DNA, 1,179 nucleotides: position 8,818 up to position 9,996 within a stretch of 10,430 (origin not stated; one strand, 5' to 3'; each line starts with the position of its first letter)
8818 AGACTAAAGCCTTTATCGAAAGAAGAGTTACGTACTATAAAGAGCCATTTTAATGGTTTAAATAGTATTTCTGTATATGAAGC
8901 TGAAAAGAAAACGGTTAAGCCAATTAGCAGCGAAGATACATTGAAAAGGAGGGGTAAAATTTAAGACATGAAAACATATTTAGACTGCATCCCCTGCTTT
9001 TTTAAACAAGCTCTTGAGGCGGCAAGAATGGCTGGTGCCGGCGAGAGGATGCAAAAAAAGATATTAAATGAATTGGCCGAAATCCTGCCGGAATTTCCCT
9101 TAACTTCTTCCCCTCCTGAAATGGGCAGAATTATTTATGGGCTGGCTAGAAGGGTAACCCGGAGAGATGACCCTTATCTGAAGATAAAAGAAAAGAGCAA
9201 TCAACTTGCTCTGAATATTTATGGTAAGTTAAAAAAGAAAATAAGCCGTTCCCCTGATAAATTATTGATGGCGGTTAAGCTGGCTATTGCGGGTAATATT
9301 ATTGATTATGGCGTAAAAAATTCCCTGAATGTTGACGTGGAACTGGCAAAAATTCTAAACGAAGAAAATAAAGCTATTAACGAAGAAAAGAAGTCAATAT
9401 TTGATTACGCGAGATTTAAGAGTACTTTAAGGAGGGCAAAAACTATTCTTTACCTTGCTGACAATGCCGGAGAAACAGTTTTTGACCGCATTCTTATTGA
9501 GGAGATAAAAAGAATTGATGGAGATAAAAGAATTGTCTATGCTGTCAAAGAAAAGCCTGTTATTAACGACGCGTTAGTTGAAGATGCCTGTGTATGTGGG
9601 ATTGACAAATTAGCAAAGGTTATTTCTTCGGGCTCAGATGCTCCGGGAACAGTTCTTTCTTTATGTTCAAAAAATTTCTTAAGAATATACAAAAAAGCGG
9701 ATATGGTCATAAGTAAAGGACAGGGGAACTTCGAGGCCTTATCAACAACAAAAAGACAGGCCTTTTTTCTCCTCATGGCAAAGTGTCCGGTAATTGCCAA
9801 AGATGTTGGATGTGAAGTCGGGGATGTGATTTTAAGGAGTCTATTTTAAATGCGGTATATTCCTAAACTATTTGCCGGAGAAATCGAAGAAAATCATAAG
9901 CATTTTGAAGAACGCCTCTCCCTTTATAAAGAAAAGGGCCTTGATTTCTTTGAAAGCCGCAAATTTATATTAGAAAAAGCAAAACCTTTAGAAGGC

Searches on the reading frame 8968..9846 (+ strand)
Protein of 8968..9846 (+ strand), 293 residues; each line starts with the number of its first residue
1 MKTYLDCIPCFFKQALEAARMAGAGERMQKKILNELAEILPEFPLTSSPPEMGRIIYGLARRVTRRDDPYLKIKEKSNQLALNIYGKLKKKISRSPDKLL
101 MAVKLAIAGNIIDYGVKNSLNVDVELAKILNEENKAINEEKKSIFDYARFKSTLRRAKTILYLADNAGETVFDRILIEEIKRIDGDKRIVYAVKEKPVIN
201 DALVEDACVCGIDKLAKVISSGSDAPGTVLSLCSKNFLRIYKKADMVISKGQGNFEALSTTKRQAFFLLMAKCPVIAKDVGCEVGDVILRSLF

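Call 3: search_protein_families(library=pfam, proteins=[window:8968-9846:+], max_evalue=0.01)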
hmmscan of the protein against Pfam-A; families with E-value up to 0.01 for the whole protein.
window:8968-9846:+ (293 aa): 1 family
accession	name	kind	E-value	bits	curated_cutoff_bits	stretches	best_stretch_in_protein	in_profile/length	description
PF01937.24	ARMT1-like_dom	-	2.3e-72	244.3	25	1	4-286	2-309/311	Damage-control phosphatase ARMT1-like domain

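Call 4: search_protein_families(library=ncbifam, proteins=[window:8968-9846:+], max_evalue=0.01)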
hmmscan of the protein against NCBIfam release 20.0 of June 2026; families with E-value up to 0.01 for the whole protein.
window:8968-9846:+ (293 aa): 2 families
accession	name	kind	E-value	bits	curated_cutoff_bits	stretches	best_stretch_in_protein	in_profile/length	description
NF040824.1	damage_ctl_Phtase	equivalog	5.5e-60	203.2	440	1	1-288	1-280/282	damage-control phosphatase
NF041594.1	dam_ctlPhtase_Archglob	equivalog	5.1e-45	154.1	500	1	1-288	1-283/287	damage-control phosphatase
